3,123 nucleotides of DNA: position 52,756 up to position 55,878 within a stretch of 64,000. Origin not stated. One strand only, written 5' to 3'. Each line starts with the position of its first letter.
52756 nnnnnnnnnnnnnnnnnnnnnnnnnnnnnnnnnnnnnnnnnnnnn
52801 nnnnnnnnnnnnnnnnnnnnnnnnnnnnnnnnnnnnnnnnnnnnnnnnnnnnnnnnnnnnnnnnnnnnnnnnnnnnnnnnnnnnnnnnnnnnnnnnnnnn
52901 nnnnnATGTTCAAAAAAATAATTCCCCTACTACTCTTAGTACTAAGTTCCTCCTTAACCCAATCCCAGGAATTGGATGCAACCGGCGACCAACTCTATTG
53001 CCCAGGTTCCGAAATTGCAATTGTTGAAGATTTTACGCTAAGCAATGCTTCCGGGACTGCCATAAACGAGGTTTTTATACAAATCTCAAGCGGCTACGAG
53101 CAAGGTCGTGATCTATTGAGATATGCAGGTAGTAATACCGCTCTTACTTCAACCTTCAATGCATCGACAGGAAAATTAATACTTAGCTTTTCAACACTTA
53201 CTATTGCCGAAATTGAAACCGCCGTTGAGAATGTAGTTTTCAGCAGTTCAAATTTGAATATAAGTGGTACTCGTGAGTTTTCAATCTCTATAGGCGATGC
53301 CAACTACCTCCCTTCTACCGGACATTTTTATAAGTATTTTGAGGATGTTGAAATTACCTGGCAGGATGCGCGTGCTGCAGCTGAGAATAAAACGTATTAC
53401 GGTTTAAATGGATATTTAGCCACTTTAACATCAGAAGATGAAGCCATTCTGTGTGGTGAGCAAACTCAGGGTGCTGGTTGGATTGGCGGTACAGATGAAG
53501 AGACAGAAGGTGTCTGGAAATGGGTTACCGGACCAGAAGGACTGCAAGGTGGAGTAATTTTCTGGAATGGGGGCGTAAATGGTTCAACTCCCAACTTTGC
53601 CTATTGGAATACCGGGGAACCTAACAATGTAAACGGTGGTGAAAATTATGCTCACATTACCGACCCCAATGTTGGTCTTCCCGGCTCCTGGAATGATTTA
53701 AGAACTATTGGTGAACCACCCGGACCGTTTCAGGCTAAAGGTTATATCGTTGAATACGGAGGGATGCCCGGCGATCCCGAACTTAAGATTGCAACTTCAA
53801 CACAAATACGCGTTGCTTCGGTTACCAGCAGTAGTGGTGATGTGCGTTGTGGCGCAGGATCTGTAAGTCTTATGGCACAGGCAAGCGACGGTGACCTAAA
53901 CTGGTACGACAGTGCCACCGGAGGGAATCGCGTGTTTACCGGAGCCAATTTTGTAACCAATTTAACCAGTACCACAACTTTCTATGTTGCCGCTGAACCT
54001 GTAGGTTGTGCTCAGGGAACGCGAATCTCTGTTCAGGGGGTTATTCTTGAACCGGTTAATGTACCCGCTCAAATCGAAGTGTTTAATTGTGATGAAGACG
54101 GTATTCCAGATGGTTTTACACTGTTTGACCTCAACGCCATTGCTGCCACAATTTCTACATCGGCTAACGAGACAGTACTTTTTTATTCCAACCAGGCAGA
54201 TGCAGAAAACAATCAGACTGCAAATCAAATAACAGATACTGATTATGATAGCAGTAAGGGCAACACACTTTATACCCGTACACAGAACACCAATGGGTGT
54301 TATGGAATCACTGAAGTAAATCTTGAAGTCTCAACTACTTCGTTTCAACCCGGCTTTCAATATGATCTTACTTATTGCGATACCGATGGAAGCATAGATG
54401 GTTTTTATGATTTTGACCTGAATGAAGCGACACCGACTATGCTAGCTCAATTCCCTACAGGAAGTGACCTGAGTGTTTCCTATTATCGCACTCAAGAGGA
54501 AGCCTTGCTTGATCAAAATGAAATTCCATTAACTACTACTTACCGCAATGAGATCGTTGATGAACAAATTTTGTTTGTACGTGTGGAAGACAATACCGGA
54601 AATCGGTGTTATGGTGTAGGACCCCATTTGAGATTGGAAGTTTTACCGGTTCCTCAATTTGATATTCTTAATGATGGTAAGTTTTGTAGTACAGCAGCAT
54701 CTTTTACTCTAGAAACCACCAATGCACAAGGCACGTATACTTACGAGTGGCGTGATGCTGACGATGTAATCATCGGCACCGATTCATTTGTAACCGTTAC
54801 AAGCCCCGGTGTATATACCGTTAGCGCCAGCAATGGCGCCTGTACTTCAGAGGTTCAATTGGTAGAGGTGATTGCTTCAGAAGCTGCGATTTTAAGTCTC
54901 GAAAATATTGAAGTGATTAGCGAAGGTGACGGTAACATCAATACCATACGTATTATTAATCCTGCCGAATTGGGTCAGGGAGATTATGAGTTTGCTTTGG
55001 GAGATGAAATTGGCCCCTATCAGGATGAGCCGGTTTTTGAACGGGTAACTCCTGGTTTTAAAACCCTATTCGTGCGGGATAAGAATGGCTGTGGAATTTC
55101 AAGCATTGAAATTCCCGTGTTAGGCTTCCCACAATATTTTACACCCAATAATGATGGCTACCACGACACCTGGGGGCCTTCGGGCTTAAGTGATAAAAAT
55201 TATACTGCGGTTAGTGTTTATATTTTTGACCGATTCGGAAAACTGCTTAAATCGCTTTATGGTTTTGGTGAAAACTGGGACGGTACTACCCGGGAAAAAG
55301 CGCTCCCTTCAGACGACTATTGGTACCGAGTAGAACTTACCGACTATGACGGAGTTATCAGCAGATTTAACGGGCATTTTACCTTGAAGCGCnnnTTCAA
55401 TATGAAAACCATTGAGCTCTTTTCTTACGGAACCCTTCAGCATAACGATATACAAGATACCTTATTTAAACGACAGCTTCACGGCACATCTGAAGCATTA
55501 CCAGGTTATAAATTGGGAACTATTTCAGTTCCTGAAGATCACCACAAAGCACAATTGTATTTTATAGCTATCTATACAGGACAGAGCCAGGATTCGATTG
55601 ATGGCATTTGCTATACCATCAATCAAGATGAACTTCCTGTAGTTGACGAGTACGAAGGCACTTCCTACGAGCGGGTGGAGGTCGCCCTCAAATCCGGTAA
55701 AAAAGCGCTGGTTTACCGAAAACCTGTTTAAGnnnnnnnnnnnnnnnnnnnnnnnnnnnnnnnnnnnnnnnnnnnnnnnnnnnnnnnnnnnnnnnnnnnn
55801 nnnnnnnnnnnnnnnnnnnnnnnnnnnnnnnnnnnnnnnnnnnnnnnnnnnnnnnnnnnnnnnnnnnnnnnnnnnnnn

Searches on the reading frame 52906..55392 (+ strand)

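Call 74: search_protein_families(library=pfam, proteins=[window:52906-55392:+], max_evalue=0.0001)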
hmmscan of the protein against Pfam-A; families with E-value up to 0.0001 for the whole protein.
window:52906-55392:+ (829 aa): 2 families
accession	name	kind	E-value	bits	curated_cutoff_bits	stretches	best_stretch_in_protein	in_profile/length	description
PF19081.6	Ig_7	-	1.1e-17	64.5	27.3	1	310-378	8-80/84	Ig-like domain CHU_C associated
PF13585.12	CHU_C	-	5.7e-11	42.8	27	1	741-812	3-73/86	CHU_C Type IX secretion signal domain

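Call 75: search_protein_families(library=padloc, proteins=[window:52906-55392:+], max_evalue=0.0001)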
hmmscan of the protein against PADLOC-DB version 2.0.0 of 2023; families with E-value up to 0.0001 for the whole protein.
window:52906-55392:+ (829 aa): 0 families

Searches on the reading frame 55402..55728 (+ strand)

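Call 74: search_protein_families(library=pfam, proteins=[window:55402-55728:+], max_evalue=0.0001)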
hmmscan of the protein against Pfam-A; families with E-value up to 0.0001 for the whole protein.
window:55402-55728:+ (109 aa): 1 family
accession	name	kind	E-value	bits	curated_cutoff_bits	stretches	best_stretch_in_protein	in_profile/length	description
PF06094.17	GGACT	-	4.7e-10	40.5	22.8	1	6-105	1-100/120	Gamma-glutamyl cyclotransferase, AIG2-like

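Call 75: search_protein_families(library=padloc, proteins=[window:55402-55728:+], max_evalue=0.0001)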
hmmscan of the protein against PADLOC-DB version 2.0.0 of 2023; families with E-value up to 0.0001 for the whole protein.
window:55402-55728:+ (109 aa): 0 families
